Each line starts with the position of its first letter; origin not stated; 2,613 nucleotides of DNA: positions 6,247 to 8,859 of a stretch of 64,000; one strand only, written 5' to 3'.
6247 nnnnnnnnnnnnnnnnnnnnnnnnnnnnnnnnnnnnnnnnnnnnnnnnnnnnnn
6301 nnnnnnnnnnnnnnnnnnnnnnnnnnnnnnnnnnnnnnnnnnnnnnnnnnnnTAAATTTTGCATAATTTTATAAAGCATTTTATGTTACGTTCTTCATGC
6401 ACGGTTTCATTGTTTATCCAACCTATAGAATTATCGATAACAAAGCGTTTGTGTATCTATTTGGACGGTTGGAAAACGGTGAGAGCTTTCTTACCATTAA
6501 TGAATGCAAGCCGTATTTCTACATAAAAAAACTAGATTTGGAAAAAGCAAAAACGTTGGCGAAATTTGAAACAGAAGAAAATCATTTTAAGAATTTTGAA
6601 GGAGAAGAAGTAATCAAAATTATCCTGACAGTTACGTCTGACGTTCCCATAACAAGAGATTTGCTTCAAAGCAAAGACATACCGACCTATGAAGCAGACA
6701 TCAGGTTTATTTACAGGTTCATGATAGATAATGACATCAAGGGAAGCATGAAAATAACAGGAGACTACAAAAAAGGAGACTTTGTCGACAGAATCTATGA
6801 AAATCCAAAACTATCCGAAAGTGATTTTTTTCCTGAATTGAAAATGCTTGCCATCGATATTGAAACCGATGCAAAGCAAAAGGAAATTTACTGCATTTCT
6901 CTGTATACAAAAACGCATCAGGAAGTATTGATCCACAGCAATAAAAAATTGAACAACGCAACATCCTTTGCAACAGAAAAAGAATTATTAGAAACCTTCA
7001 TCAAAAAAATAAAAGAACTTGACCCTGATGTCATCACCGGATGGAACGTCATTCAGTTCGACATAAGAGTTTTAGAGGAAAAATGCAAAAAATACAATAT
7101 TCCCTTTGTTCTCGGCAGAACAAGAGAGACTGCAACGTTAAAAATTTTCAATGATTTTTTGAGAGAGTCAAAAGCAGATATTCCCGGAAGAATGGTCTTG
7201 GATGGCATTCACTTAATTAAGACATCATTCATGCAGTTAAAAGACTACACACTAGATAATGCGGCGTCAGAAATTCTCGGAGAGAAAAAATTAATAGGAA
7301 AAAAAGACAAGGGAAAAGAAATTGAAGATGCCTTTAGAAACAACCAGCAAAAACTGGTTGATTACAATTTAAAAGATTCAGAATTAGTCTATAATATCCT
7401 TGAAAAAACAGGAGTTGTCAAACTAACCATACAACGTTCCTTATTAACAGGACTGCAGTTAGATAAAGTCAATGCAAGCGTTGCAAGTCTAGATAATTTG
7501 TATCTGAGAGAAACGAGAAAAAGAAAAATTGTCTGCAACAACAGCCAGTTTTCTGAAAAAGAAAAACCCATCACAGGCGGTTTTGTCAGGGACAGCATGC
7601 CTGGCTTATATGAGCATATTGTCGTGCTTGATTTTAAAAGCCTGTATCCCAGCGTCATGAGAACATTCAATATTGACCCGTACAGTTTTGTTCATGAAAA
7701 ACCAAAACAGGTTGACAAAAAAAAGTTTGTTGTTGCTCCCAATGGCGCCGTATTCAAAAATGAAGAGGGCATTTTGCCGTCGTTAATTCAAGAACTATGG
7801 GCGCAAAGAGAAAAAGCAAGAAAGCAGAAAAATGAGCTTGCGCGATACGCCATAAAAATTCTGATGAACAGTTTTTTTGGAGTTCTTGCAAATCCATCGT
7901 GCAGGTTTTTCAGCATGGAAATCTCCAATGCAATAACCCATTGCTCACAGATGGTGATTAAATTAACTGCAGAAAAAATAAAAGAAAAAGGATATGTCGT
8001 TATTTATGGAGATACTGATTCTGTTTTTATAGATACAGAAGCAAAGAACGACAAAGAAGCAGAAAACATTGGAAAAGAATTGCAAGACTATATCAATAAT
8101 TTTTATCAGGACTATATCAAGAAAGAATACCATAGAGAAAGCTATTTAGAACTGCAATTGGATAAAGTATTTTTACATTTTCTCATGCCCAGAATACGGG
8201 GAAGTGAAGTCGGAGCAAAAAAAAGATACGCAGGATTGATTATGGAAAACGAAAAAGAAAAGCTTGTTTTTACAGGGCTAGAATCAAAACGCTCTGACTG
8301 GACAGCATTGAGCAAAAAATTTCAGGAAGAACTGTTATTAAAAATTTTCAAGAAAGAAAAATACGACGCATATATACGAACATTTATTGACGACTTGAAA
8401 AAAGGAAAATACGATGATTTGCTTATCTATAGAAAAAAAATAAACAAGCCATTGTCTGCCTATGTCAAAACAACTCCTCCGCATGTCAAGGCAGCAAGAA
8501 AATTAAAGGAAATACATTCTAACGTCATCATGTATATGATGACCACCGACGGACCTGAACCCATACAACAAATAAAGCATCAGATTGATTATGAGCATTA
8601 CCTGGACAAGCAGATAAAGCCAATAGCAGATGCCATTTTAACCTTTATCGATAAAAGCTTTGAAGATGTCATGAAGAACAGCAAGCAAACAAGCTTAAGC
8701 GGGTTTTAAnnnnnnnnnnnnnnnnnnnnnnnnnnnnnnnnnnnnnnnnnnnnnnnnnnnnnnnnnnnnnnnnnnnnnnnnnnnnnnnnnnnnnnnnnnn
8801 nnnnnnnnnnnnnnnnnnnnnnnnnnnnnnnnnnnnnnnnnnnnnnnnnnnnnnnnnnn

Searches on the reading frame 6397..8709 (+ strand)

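Call 11: search_protein_families(library=pfam, proteins=[window:6397-8709:+], max_evalue=0.001)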
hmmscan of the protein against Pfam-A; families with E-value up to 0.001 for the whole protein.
window:6397-8709:+ (770 aa): 6 families
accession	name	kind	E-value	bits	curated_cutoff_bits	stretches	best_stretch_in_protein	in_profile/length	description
PF00136.26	DNA_pol_B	-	3.5e-42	145.2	23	1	369-718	19-410/453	DNA polymerase family B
PF03104.25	DNA_pol_B_exo1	-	6.2e-26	91.7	23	1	97-288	3-241/242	DNA polymerase family B, exonuclease domain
PF03175.18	DNA_pol_B_2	-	4.4e-10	39.5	25.8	2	449-558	338-437/468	DNA polymerase type B, organellar and viral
PF13482.12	RNase_H_2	-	2.5e-05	24.7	22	1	153-244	3-86/165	RNase_H superfamily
PF10108.15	DNA_pol_B_exo2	-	0.00022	21.4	24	1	162-236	9-78/213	Predicted 3'-5' exonuclease related to the exonuclease domain of PolB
PF08490.17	DUF1744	-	0.00038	19.7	27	1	447-555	257-357/399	Domain of unknown function (DUF1744)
